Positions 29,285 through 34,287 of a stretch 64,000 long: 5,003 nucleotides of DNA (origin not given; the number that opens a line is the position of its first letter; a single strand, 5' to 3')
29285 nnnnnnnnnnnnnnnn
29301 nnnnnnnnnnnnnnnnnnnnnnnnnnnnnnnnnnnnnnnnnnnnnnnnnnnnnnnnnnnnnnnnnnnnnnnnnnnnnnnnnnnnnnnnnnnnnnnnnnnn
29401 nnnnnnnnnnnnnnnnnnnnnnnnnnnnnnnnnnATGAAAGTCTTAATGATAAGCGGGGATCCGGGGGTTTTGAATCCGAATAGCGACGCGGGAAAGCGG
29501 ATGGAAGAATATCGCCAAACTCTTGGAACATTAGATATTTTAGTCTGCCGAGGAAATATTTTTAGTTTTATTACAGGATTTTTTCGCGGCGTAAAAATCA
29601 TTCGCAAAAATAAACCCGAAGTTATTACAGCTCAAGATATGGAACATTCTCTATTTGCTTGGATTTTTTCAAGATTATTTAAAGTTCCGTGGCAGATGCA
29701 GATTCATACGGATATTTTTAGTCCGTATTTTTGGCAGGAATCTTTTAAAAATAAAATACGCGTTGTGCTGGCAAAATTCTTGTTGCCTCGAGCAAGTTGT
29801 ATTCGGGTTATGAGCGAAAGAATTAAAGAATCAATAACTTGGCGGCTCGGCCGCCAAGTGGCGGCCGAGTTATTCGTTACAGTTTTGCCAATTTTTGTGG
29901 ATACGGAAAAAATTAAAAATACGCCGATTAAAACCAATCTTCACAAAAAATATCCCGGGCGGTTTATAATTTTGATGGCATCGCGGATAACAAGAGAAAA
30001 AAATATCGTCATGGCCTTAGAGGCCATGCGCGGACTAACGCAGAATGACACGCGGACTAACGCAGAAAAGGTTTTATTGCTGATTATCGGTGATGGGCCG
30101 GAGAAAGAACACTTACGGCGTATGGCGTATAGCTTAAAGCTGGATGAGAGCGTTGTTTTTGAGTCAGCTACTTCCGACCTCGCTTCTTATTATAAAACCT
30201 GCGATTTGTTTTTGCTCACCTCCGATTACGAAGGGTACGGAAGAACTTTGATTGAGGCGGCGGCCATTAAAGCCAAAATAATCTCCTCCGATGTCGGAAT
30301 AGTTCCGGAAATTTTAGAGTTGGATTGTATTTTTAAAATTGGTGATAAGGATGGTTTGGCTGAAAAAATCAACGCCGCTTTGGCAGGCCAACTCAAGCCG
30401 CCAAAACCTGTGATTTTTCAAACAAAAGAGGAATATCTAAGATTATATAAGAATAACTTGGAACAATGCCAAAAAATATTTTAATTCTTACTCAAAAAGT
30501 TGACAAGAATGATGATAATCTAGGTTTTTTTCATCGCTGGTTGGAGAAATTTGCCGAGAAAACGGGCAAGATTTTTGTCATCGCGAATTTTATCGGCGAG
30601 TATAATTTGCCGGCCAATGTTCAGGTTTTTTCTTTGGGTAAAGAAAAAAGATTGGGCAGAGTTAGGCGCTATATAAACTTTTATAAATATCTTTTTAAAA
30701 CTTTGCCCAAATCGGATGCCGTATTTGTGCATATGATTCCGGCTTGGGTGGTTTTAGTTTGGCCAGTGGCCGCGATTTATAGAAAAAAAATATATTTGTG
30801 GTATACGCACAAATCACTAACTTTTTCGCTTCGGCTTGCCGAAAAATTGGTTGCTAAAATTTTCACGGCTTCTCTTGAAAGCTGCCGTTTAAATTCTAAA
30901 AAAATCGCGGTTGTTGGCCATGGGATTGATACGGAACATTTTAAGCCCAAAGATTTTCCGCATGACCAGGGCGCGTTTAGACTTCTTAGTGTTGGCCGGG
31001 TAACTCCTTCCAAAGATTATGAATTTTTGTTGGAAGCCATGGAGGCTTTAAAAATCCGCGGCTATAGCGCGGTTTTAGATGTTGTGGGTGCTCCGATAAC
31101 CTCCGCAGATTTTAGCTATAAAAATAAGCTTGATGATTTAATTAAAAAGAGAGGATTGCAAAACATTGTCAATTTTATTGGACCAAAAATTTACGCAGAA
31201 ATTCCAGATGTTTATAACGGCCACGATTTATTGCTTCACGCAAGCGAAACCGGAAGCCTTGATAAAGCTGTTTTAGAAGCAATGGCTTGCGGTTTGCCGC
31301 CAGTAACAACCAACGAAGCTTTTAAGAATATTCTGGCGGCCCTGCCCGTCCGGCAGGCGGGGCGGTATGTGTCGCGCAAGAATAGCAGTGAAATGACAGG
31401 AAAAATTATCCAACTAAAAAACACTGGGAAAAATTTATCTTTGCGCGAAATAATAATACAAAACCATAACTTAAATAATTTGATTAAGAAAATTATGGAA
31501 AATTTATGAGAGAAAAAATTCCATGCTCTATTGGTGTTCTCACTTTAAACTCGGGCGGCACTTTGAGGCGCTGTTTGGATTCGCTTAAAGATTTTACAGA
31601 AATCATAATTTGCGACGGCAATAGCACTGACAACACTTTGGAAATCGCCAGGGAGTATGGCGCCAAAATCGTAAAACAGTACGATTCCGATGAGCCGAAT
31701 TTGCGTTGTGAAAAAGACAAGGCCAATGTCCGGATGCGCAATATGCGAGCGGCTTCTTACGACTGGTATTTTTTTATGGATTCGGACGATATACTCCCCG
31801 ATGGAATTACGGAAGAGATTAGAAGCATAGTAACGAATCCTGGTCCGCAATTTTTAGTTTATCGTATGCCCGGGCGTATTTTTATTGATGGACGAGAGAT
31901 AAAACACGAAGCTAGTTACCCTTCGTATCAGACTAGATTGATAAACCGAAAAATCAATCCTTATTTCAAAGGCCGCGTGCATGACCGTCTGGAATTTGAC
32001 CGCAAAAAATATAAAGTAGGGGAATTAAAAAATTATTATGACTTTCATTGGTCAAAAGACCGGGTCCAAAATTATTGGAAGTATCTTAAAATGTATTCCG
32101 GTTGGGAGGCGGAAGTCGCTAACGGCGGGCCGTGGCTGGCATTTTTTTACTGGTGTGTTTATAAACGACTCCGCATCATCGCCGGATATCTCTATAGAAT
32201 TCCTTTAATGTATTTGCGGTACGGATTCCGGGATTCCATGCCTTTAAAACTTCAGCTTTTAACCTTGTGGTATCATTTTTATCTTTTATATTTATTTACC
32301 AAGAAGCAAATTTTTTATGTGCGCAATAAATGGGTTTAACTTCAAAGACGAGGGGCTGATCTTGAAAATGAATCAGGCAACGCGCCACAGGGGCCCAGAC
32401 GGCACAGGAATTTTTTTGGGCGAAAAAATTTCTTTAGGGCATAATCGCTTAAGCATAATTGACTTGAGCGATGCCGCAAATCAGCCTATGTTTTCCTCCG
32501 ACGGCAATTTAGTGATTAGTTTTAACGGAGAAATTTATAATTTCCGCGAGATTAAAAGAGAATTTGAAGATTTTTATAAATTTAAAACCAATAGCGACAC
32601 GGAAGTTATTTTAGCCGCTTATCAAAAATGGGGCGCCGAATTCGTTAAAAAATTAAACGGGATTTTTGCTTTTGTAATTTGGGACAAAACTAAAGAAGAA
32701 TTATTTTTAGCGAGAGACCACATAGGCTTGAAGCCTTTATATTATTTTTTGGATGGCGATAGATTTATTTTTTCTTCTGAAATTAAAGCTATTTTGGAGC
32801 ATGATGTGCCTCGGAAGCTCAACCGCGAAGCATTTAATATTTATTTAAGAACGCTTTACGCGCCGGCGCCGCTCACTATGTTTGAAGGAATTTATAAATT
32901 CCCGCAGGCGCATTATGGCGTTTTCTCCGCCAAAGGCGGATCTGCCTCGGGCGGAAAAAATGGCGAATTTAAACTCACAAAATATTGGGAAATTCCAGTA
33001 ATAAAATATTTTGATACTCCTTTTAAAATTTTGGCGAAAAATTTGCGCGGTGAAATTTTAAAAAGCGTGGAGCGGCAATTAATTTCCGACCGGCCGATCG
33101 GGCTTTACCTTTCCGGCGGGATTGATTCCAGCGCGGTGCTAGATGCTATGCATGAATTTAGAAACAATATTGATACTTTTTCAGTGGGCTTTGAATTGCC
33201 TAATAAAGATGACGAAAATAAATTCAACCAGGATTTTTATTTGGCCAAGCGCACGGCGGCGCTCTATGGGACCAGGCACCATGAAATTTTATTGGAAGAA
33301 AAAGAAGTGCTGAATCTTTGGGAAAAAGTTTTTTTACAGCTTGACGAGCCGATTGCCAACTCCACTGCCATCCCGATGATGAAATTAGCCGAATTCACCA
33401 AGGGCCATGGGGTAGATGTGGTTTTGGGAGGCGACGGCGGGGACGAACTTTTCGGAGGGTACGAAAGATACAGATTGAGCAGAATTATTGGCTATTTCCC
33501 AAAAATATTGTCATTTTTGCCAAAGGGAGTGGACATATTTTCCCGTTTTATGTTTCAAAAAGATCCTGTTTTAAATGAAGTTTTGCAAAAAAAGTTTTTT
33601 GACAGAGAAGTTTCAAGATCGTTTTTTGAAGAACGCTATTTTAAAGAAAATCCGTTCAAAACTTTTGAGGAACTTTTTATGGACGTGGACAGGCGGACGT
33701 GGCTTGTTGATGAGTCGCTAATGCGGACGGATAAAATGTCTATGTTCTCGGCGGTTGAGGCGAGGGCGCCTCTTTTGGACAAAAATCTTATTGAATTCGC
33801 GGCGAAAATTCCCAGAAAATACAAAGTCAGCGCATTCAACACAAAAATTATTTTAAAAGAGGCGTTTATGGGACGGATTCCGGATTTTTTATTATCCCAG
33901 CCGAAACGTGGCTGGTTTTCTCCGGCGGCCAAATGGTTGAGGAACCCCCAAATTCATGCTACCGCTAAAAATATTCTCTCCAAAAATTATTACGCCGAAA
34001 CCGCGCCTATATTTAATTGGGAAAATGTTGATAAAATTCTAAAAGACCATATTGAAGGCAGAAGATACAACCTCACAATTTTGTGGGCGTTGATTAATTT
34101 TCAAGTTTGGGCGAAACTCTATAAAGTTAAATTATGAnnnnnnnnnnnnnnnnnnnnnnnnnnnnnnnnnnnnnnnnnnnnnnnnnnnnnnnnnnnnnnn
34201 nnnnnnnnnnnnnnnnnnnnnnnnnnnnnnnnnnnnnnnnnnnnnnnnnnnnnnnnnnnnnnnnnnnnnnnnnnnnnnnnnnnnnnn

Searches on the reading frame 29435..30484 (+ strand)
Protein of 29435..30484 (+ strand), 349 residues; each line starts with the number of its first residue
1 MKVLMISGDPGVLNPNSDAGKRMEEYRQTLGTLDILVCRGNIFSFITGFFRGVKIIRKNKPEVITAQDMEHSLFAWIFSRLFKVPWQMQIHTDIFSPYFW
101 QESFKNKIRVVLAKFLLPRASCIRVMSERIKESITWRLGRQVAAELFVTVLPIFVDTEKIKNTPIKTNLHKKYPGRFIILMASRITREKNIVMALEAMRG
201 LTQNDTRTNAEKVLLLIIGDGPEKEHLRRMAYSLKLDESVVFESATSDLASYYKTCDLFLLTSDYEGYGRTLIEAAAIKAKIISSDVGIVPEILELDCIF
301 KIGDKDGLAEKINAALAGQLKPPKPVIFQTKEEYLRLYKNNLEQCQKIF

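Call 52: search_protein_families(library=pfam, proteins=[window:29435-30484:+], max_evalue=0.001)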
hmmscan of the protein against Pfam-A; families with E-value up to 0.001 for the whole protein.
window:29435-30484:+ (349 aa): 4 families
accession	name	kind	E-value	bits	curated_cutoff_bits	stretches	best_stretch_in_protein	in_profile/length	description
PF00534.26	Glycos_transf_1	-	1.8e-28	99.7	26.4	1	170-319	9-159/172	Glycosyl transferases group 1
PF13692.12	Glyco_trans_1_4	-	2.1e-22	80.4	27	1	177-316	2-140/142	Glycosyl transferases group 1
PF13579.12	Glyco_trans_4_4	-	7.1e-08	33.4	29.7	1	45-139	59-146/158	Glycosyl transferase 4-like domain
PF20706.3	GT4-conflict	-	4.6e-06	26.3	26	1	130-278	157-304/385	Family 4 Glycosyltransferase in conflict systems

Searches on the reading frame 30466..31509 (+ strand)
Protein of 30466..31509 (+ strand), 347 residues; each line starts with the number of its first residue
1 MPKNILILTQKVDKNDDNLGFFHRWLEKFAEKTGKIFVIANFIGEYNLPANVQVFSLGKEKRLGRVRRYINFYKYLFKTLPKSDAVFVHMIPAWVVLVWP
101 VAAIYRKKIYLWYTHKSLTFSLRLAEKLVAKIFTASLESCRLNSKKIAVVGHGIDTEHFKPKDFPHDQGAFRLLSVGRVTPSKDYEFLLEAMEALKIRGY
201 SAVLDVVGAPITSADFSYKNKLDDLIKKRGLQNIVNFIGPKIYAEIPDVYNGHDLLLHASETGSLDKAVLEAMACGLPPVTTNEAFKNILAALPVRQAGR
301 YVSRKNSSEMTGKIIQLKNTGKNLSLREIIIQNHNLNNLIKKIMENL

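Call 52: search_protein_families(library=pfam, proteins=[window:30466-31509:+], max_evalue=0.001)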
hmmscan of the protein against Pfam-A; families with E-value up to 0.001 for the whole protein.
window:30466-31509:+ (347 aa): 3 families
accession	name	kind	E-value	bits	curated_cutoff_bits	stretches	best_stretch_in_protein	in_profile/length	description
PF00534.26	Glycos_transf_1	-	1.1e-21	77.6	26.4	1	161-330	6-165/172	Glycosyl transferases group 1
PF13692.12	Glyco_trans_1_4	-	1.2e-17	64.9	27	1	172-317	3-139/142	Glycosyl transferases group 1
PF20706.3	GT4-conflict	-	0.00035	20.1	26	1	143-284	170-313/385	Family 4 Glycosyltransferase in conflict systems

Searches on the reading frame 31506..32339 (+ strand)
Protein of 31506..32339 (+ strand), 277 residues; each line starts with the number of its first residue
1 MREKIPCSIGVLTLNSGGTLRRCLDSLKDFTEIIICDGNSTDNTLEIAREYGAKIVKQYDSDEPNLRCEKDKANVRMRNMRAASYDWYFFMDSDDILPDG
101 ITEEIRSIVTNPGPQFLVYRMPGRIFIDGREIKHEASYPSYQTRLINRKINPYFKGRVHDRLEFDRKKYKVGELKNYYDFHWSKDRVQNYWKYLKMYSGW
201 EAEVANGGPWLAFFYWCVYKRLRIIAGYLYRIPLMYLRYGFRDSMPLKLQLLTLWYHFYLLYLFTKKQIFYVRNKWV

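Call 52: search_protein_families(library=pfam, proteins=[window:31506-32339:+], max_evalue=0.001)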
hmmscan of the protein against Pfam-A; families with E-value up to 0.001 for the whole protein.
window:31506-32339:+ (277 aa): 2 families
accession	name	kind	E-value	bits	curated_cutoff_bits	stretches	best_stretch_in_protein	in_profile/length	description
PF00535.33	Glycos_transf_2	-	2.1e-15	57.5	23.3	1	8-144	1-135/168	Glycosyl transferase family 2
PF13704.12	Glyco_tranf_2_4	-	2.7e-06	28.2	27.5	1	29-97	18-84/98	Glycosyl transferase family 2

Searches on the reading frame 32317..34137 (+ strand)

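Call 4: search_protein_families(library=pfam, proteins=[window:32317-34137:+], max_evalue=0.01)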
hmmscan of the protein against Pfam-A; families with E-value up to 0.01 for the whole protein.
window:32317-34137:+ (606 aa): 4 families
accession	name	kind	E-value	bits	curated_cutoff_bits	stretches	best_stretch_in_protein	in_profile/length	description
PF00733.27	Asn_synthase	-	5.9e-73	247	21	1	243-599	2-353/354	Asparagine synthase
PF13537.11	GATase_7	-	7.9e-47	158.7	25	1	42-160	1-122/123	Glutamine amidotransferase domain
PF13522.11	GATase_6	-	2.7e-44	150.8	27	1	27-155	1-130/130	Glutamine amidotransferase domain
PF12481.13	DUF3700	-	7.3e-08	32.6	27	1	53-158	65-174/228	Aluminium induced protein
